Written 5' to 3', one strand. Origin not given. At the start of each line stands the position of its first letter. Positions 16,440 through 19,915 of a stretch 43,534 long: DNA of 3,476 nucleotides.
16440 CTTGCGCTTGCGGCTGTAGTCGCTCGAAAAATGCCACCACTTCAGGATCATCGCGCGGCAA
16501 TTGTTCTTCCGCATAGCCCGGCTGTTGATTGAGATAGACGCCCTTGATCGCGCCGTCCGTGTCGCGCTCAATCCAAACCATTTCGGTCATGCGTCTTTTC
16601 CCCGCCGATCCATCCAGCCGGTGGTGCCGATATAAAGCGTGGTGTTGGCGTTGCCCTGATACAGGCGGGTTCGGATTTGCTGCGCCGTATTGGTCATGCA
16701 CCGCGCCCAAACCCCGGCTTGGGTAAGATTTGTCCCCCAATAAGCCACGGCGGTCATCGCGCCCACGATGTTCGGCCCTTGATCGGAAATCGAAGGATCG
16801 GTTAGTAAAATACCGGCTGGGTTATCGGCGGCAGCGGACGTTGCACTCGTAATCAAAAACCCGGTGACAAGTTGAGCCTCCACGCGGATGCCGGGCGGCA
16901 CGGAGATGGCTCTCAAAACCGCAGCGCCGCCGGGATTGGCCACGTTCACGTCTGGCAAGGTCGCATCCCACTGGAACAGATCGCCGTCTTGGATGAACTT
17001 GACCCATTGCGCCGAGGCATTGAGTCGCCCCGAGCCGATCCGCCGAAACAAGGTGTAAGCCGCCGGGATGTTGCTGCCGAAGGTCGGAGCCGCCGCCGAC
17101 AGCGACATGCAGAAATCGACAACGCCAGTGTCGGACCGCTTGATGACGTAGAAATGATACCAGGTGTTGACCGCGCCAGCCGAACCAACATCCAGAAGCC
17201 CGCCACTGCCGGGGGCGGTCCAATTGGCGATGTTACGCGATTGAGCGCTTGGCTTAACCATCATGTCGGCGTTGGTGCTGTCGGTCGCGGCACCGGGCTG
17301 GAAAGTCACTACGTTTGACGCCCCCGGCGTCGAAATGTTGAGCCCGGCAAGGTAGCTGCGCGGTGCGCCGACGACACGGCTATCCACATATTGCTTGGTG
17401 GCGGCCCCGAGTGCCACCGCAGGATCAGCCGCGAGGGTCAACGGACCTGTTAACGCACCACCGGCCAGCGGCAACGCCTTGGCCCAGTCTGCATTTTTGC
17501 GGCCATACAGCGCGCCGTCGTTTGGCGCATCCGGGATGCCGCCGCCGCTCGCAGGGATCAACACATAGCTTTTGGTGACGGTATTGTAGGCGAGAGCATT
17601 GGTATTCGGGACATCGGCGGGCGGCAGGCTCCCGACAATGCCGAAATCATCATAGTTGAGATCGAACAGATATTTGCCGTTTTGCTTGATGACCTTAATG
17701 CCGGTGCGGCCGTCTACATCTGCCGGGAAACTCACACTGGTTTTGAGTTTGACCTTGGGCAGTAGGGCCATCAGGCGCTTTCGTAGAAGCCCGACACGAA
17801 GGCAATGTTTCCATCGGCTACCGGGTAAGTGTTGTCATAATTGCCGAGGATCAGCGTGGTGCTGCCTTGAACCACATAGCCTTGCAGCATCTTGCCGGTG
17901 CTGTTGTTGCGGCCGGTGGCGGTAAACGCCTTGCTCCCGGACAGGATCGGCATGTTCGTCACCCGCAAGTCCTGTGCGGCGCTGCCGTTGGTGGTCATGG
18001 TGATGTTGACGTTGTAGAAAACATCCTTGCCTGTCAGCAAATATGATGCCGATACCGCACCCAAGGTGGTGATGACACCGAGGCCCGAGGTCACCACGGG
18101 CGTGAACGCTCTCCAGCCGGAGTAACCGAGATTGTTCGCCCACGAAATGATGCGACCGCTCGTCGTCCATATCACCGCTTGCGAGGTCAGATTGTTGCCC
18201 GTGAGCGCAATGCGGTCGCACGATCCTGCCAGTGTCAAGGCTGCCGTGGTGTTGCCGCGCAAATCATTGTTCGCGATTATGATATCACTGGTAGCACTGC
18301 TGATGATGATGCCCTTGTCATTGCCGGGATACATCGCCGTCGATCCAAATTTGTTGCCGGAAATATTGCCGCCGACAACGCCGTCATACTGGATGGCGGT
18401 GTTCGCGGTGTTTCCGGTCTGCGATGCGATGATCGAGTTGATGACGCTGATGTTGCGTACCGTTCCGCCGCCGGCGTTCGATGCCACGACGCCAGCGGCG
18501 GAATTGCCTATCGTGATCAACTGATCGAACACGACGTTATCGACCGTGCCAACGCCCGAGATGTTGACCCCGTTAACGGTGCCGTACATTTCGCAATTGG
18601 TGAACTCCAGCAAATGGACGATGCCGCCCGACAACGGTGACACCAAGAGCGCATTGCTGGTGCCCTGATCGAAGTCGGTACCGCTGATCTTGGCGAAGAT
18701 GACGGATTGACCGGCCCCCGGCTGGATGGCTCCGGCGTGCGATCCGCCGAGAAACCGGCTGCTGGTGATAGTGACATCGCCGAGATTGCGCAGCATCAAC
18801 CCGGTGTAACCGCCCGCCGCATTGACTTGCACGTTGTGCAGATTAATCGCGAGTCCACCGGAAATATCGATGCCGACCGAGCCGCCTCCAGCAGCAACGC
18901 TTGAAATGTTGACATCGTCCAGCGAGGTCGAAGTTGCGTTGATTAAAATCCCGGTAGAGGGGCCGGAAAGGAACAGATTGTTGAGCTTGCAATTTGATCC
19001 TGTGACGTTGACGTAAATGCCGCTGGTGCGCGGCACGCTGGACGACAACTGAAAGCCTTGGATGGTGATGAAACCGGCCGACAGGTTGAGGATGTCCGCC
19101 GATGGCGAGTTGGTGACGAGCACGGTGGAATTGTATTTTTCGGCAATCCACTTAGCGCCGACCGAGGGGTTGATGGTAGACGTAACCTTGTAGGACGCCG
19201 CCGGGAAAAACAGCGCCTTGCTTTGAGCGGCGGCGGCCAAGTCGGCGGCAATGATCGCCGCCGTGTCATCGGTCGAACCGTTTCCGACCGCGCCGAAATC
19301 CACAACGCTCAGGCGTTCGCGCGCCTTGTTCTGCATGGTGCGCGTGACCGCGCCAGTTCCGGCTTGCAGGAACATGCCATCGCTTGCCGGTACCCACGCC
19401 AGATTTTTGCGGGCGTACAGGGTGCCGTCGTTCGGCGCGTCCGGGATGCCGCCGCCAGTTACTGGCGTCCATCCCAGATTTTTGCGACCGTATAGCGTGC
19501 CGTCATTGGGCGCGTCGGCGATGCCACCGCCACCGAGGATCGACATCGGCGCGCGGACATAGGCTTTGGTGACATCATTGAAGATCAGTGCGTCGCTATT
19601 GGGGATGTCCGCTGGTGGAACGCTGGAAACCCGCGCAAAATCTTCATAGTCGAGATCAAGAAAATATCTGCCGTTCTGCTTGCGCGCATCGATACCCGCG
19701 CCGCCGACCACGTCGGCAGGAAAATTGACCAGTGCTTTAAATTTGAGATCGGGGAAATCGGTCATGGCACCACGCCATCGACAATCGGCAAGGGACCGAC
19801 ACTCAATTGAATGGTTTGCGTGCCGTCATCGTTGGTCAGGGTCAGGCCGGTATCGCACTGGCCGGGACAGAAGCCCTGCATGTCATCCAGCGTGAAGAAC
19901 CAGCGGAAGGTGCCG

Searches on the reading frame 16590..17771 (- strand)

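Call 16: search_protein_families(library=phrogs, max_evalue=0.001, proteins=[window:16590-17771:-])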
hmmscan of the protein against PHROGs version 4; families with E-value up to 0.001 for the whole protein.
window:16590-17771:- (394 aa): 1 family
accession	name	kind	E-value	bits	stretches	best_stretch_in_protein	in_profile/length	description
phrog_19294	-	tail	3.5e-09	37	1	190-390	316-514/520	tail fiber protein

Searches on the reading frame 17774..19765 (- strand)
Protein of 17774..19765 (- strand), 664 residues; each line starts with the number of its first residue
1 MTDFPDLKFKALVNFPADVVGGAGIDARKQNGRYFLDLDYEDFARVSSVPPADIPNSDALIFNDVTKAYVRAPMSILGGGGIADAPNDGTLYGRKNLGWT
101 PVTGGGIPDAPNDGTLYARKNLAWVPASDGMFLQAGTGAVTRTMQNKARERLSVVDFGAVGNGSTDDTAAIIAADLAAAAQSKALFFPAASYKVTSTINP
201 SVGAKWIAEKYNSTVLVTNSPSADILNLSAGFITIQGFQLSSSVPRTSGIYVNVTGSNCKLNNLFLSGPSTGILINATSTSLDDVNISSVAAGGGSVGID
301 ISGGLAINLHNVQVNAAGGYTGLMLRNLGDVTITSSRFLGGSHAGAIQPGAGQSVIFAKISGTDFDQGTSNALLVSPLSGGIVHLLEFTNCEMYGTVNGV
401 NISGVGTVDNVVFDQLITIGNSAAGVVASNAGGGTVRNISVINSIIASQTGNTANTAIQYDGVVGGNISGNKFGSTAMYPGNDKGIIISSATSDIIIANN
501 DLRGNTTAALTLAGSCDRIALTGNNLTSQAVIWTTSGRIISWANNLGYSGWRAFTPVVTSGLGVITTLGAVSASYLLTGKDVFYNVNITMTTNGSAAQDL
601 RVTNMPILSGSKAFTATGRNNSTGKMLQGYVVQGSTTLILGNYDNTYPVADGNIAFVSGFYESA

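Call 16: search_protein_families(library=phrogs, max_evalue=0.001, proteins=[window:17774-19765:-])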
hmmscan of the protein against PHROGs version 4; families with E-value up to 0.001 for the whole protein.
window:17774-19765:- (664 aa): 7 families
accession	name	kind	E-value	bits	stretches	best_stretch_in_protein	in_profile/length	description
phrog_13893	-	tail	1.4e-11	44.5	1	117-241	163-279/648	tail protein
phrog_18522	-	tail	2.9e-10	40.1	1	134-217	155-238/612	tail protein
phrog_3904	-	tail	1e-07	31.7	1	56-216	912-980/1086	tail fiber protein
phrog_1171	-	tail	1.7e-07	31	1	127-179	175-222/954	tail spike protein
phrog_32881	-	moron, auxiliary metabolic gene and host takeover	2.1e-07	30.7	1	543-653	568-678/690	pectin lyase activity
phrog_20231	-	tail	6e-07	29.4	1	137-187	159-209/691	tail protein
phrog_18162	-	tail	3.3e-06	26.5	1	130-199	201-267/800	tail fiber protein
